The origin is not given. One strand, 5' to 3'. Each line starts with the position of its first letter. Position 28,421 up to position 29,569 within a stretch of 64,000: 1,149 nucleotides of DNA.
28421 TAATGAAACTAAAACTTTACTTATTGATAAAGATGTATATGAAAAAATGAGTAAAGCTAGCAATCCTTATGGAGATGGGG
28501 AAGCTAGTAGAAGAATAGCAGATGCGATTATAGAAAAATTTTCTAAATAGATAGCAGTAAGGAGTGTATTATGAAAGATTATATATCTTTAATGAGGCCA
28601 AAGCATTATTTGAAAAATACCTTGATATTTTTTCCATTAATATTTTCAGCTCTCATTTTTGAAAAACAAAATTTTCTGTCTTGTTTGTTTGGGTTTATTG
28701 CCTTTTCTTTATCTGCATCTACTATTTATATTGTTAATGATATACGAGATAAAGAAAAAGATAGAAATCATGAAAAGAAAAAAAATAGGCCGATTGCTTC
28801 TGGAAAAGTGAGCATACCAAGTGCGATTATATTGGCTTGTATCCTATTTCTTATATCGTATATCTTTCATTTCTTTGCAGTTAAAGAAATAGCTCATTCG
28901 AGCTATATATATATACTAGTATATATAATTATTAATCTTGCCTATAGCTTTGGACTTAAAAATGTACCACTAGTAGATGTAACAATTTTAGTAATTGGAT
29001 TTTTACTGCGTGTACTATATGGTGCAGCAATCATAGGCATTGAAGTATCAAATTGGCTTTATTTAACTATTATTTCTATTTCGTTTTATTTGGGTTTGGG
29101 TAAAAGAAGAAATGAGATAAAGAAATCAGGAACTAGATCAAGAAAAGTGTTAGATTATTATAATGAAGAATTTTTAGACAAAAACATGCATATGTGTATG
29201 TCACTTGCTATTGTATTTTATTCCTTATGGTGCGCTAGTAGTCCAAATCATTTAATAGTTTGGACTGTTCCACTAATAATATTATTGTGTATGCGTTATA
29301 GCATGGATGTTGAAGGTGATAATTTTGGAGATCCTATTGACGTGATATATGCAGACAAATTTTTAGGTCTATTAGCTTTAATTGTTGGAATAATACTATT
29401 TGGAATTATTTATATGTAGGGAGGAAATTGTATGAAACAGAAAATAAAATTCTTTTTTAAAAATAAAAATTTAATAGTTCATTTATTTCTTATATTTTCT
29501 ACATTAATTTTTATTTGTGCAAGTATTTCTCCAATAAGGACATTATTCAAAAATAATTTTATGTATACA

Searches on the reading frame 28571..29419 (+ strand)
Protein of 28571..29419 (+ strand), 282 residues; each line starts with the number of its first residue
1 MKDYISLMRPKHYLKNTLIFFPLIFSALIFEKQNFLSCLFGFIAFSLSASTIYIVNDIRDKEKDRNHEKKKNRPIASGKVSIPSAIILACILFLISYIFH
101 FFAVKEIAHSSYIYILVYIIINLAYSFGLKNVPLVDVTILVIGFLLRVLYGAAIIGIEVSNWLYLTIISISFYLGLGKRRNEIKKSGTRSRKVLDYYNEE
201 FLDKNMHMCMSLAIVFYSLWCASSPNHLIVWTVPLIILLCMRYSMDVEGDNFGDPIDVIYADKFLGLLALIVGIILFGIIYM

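Call 30: search_protein_families(library=pfam, proteins=[window:28571-29419:+], max_evalue=0.001)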
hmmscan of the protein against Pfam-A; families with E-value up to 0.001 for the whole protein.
window:28571-29419:+ (282 aa): 1 family
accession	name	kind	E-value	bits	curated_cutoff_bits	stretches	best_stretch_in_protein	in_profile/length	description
PF01040.23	UbiA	-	3e-21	76.3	34.2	1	34-240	18-222/250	UbiA prenyltransferase family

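Call 78: search_protein_families(library=ncbifam, proteins=[window:28571-29419:+], max_evalue=0.00001)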
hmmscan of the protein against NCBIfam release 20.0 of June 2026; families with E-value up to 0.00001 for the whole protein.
window:28571-29419:+ (282 aa): 13 families
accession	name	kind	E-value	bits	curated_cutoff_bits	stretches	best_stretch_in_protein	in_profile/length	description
NF008978.0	PRK12324.1-4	equivalog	7.6e-59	199.2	207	1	5-281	36-320/322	decaprenyl-phosphate phosphoribosyltransferase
NF008977.0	PRK12324.1-2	equivalog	4.3e-53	180.6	234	1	3-276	4-284/297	decaprenyl-phosphate phosphoribosyltransferase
NF006088.0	PRK08238.1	equivalog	2.1e-49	168.5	351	1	2-223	193-415/482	UbiA family prenyltransferase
NF008976.0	PRK12324.1-1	equivalog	4.3e-46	157.7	474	1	5-271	22-294/306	decaprenyl-phosphate phosphoribosyltransferase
NF009523.0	PRK12884.1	equivalog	2.6e-15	56.4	269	1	1-178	4-171/279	prenyltransferase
TIGR01474.1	ubiA_proteo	equivalog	3.1e-10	40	275.45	1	2-169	2-172/282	4-hydroxybenzoate octaprenyltransferase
TIGR01473.1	cyoE_ctaB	equivalog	4.8e-10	39.7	210.3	1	2-132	1-129/281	heme o synthase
NF009521.0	PRK12882.1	equivalog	3.9e-09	36.1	296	1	2-168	6-166/280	geranylgeranylglycerol-phosphate geranylgeranyltransferase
NF003348.0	PRK04375.1-1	equivalog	1e-07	31.7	285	1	1-130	3-129/292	heme o synthase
NF009514.0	PRK12873.1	equivalog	1.6e-07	31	246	1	46-245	56-260/297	4-hydroxybenzoate polyprenyltransferase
NF003349.0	PRK04375.1-2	equivalog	2.1e-07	30.5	246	1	2-131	26-152/318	heme o synthase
NF035940.1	prenyl_rel_EboC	equivalog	6.7e-07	29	250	1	30-177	29-174/292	UbiA-like protein EboC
TIGR01475.1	ubiA_other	subfamily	3.4e-06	26.7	180.8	1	14-173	11-168/282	UbiA-like polyprenyltransferase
